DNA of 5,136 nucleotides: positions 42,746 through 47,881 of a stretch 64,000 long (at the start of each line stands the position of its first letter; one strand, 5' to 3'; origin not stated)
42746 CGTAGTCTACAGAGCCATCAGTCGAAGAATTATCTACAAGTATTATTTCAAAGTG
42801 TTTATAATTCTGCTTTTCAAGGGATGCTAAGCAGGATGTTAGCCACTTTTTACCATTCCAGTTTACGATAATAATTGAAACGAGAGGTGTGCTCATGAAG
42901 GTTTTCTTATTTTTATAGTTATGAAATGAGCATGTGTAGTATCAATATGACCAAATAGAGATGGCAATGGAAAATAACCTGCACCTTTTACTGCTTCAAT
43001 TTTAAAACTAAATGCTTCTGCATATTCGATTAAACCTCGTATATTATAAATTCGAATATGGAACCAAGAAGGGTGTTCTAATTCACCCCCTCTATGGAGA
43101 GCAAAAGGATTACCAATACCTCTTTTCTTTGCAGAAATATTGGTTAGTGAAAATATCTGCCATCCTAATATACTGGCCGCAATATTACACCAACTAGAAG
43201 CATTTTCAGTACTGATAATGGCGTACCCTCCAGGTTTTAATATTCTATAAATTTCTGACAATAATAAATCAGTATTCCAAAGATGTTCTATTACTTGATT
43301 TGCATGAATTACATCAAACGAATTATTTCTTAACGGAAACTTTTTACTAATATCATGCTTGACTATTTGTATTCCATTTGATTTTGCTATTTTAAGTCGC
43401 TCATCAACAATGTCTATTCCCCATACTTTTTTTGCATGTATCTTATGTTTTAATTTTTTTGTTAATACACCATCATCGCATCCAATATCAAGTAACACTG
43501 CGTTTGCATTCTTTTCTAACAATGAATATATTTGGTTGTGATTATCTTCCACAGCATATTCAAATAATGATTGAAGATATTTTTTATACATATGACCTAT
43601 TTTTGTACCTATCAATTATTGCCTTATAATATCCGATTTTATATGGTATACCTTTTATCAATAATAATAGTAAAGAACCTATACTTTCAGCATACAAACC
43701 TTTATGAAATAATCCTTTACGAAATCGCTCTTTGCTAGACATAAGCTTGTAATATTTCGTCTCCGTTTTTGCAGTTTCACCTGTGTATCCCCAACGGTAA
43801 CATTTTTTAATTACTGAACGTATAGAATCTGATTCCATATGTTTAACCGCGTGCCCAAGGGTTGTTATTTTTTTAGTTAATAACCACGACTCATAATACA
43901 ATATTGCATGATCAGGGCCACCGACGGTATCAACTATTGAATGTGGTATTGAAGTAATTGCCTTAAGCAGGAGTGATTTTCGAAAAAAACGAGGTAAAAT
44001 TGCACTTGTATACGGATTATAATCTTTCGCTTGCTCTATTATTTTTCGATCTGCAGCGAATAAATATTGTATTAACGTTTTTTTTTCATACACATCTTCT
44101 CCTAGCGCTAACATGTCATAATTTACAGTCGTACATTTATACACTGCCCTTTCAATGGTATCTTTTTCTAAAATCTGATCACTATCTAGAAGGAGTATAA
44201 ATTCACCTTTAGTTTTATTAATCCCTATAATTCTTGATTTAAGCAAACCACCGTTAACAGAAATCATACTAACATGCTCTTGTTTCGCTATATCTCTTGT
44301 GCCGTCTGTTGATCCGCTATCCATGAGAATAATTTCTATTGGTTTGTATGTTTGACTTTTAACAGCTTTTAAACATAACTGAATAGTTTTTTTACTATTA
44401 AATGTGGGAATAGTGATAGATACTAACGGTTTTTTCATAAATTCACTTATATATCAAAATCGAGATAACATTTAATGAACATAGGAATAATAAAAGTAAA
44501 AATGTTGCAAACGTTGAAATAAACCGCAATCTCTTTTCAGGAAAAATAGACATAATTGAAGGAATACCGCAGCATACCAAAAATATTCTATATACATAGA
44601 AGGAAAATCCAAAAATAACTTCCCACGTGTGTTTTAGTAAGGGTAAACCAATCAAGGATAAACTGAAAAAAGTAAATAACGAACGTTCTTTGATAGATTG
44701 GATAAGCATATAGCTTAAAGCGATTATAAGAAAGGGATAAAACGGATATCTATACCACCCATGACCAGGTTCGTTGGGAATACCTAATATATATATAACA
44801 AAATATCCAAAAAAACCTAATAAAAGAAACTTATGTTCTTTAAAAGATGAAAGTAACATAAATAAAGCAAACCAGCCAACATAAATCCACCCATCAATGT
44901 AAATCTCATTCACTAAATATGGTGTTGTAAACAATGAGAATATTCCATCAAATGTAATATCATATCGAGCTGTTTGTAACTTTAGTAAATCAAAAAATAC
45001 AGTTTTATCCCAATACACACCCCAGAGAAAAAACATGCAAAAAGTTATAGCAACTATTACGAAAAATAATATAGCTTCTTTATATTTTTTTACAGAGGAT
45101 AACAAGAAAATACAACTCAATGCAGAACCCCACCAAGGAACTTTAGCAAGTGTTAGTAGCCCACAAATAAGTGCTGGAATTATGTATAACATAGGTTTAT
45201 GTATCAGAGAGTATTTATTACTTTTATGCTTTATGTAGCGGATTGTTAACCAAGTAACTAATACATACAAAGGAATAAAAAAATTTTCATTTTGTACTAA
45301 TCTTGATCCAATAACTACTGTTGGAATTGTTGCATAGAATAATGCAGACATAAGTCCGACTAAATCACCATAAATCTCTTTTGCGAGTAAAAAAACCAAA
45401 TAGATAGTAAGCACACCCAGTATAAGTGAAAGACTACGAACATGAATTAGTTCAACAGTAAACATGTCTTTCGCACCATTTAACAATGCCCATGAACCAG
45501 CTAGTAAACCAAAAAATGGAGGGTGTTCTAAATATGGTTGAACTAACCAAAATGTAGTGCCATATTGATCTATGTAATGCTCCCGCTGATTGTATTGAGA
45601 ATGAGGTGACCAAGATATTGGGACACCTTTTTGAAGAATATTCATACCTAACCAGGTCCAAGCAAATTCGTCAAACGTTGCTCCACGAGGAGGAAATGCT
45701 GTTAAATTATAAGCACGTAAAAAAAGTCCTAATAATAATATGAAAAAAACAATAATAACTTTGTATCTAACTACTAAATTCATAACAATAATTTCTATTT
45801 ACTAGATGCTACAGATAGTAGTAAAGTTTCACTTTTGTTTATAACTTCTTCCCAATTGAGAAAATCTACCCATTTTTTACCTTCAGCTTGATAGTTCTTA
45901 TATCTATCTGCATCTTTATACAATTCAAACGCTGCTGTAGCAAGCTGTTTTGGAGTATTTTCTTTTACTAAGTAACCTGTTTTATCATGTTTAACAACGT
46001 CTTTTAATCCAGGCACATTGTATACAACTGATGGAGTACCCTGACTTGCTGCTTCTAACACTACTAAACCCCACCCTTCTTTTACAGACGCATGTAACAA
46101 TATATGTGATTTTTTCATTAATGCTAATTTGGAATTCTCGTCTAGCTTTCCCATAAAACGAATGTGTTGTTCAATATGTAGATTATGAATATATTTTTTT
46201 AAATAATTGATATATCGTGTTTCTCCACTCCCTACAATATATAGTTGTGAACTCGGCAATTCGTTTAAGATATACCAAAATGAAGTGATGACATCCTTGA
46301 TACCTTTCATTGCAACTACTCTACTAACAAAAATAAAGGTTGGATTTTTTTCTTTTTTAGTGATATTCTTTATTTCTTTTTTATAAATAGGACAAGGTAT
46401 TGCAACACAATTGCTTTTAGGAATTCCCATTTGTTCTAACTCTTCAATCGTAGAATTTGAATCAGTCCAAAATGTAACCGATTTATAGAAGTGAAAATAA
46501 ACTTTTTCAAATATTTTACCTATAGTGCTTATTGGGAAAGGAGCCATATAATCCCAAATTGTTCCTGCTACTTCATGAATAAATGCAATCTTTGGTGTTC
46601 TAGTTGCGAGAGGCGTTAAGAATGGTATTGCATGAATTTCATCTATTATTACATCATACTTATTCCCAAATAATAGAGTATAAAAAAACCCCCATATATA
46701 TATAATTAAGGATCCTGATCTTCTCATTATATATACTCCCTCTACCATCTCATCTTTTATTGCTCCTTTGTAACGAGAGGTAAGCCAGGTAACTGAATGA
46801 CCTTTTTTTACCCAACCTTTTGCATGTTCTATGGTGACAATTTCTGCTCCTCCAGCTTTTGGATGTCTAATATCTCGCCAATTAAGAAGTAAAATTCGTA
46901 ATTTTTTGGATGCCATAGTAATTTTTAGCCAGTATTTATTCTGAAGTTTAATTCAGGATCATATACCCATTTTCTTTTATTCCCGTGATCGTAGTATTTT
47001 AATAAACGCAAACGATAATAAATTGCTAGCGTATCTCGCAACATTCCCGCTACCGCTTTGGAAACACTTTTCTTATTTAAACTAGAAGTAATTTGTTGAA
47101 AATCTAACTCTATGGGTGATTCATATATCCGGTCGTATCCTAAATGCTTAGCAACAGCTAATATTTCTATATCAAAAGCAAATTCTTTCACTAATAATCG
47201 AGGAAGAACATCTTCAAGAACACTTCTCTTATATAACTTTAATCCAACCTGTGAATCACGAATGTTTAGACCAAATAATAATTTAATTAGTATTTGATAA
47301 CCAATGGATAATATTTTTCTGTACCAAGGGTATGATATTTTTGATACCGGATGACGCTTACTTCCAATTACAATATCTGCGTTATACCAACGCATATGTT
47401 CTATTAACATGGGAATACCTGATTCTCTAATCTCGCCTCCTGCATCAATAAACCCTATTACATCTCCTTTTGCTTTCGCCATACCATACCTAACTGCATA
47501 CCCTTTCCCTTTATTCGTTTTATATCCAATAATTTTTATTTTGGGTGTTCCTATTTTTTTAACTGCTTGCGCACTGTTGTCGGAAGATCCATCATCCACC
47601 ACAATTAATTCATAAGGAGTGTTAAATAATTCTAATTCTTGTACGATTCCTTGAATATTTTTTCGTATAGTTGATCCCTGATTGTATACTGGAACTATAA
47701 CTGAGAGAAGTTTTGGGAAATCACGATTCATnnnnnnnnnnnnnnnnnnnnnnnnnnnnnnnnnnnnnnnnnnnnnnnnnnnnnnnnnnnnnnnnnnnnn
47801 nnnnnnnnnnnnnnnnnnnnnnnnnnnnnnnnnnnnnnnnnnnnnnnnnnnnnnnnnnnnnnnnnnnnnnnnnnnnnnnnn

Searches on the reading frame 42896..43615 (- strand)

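Call 58: search_protein_families(library=pfam, proteins=[window:42896-43615:-], max_evalue=0.001)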
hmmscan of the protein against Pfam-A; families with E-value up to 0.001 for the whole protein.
window:42896-43615:- (240 aa): 11 families
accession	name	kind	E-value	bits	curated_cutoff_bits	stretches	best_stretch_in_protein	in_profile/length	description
PF08241.18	Methyltransf_11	-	1.1e-19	71.3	21.2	1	42-134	1-95/95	Methyltransferase domain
PF13489.12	Methyltransf_23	-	1.3e-19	71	27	1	33-206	18-161/164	Methyltransferase domain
PF13649.12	Methyltransf_25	-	2.6e-17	63.7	27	1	42-130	2-97/97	Methyltransferase domain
PF13847.12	Methyltransf_31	-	4.4e-17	62.6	27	1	36-141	2-116/145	Methyltransferase domain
PF08242.18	Methyltransf_12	-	3.9e-14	53.6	30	1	42-131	1-97/98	Methyltransferase domain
PF07021.18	MetW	-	8e-09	35.8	21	1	28-142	6-115/193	Methionine biosynthesis protein MetW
PF03141.22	Methyltransf_29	-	2.2e-08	33.6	23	1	13-139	101-222/506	Putative S-adenosyl-L-methionine-dependent methyltransferase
PF06325.19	PrmA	-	1.2e-07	32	22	1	34-135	159-259/296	Ribosomal protein L11 methyltransferase (PrmA)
PF01209.24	Ubie_methyltran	-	3.7e-07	30.2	20.1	1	34-133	44-150/233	ubiE/COQ5 methyltransferase family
PF05148.21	Methyltransf_8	-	1.1e-05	25.9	27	1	26-135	61-157/219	Hypothetical methyltransferase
PF12847.13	Methyltransf_18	-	0.00028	21.4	27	1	32-81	11-58/151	Methyltransferase domain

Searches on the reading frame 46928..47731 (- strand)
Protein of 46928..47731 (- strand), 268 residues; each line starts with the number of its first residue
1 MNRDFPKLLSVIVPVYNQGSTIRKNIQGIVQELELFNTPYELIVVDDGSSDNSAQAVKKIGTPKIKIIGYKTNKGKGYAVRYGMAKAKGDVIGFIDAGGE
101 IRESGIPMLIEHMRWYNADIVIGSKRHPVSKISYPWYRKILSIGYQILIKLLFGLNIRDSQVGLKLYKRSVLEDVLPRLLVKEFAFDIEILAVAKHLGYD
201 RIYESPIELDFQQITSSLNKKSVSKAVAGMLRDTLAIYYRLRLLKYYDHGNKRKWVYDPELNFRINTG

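Call 58: search_protein_families(library=pfam, proteins=[window:46928-47731:-], max_evalue=0.001)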
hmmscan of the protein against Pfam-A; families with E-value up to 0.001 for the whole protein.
window:46928-47731:- (268 aa): 2 families
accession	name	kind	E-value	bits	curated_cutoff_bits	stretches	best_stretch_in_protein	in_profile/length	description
PF00535.33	Glycos_transf_2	-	4.9e-30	105.1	23.3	1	10-175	1-167/168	Glycosyl transferase family 2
PF10111.15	Glyco_tranf_2_2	-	7.2e-08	32.7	27.3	1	10-97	1-90/276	Glycosyltransferase like family 2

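Call 81: search_solved_structures(query=window:46928-47731:-, max_evalue=0.00001)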
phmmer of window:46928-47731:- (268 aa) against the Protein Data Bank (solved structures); distinct sequences matched with E-value up to 0.00001: 17.
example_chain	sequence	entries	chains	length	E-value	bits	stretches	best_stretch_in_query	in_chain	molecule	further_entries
5mlz_A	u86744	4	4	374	3e-14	56.5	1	9-207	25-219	Dolichol monophosphate mannose synthase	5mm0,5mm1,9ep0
9hwj_A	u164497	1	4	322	1.4e-11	47.8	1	7-176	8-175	Undecaprenyl-phosphate 4-deoxy-4-formamido-L-arabinose transferase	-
6h1j_A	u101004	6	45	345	1.4e-10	44.4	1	6-235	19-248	Probable ss-1,3-N-acetylglucosaminyltransferase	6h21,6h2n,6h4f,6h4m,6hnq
9bhc_C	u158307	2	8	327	6.4e-10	42.3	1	7-176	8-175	Undecaprenyl-phosphate 4-deoxy-4-formamido-L-arabinose transferase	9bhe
8vxh_A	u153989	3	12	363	8.3e-10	41.9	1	7-176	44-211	Undecaprenyl-phosphate 4-deoxy-4-formamido-L-arabinose transferase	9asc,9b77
2z87_A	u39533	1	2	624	4.3e-09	39.6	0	8-114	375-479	Chondroitin synthase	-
2z86_A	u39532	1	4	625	4.3e-09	39.6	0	8-114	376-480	Chondroitin synthase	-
6p61_A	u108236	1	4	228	7.6e-08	35.5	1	8-113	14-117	Glycosyltransferase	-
5hea_A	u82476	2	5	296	3.9e-07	33.2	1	6-107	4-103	Putative glycosyltransferase (GalT1)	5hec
5ekp_C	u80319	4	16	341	7.9e-07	32.2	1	9-142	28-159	Uncharacterized glycosyltransferase sll0501 | Glycosyltransferase sll0501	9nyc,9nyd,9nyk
5eke_A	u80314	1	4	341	7.9e-07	32.2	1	9-142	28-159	Uncharacterized glycosyltransferase sll0501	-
8vh7_A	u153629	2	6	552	8e-07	32.1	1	8-99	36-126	Heparosan synthase B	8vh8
9nye_A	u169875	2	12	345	8.1e-07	32.1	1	9-142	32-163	Glycosyltransferase sll0501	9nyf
8viw_A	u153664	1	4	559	8.2e-07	32.1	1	8-99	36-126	Heparosan synthase B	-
3bcv_A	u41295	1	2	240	8.4e-07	32.1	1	6-126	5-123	Putative glycosyltransferase protein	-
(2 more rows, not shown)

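Call 82: search_protein_families(library=ncbifam, proteins=[window:46928-47731:-], max_evalue=0.001)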
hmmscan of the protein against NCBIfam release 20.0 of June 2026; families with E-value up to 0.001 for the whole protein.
window:46928-47731:- (268 aa): 21 families
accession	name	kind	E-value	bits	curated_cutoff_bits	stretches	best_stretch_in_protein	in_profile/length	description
NF058614.1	PPMAGASynPpgS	equivalog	6.5e-16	58.4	370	1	11-217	4-204/226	polyprenyl-phospho-N-acetylgalactosaminyl synthase PpgS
NF007986.1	PRK10714.1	equivalog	7.8e-16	58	529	1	9-176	8-173/316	undecaprenyl-phosphate 4-deoxy-4-formamido-L-arabinose transferase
TIGR03937.1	PgaC_IcaA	equivalog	1.1e-15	57.5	422.3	1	7-114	45-151/407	poly-beta-1,6-N-acetyl-D-glucosamine synthase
NF007482.0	PRK10073.1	equivalog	2.8e-14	52.9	423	1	7-112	6-109/334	glycosyltransferase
NF041875.1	EPS_EpsD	equivalog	1.5e-12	47.6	370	1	9-137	1-132/325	exopolysaccharide biosynthesis glycosyltransferase EpsD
NF047588.1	GlcsyltransPgfSStrep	equivalog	1.5e-12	47.4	500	1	9-174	3-166/308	glycosyltransferase PgfS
TIGR04283.1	glyco_like_mftF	equivalog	1.3e-11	44.5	182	1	9-103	1-87/221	TIGR04283 family arsenosugar biosynthesis glycosyltransferase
NF010496.0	PRK13915.1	equivalog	2e-11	43.5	262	1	9-97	33-125/307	glucosyl-3-phosphoglycerate synthase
NF047683.1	TeichurnBiosyTuaG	equivalog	2.4e-10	40.5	400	1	7-113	6-111/252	teichuronic acid biosynthesis protein TuaG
TIGR04182.1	glyco_TIGR04182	equivalog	2.4e-10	40.3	325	1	10-205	3-186/293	S-layer glycoprotein N-glycosyltransferase AglJ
TIGR03965.1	mycofact_glyco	equivalog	7.6e-10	38.2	280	1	8-103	75-169/467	mycofactocin biosynthesis glycosyltransferase MftF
NF038302.1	EPS_HpsE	equivalog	1.1e-09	37.7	300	1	9-97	3-95/307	hormogonium polysaccharide biosynthesis glycosyltransferase HpsE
NF041391.1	DPhHxTase_Halo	equivalog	3.7e-08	32.6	375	1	26-218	10-192/213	dolichyl-phosphate hexose transferase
TIGR03111.1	glyc2_xrt_Gpos1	hypoth_equivalog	5.8e-08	31.9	363.95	1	5-113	48-156/439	TIGR03111 family XrtG-associated glycosyltransferase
NF050050.1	ProtGlycPglI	equivalog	1e-07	31.7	500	1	8-113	3-108/306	GalNAc(5)-diNAcBac-PP-undecaprenol beta-1,3-glucosyltransferase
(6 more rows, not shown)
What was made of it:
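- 46925..47731 (-): 268-aa GT2, a second DPMS/ArnC/PpgS-like enzyme. Calls 58, 81 and 82.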
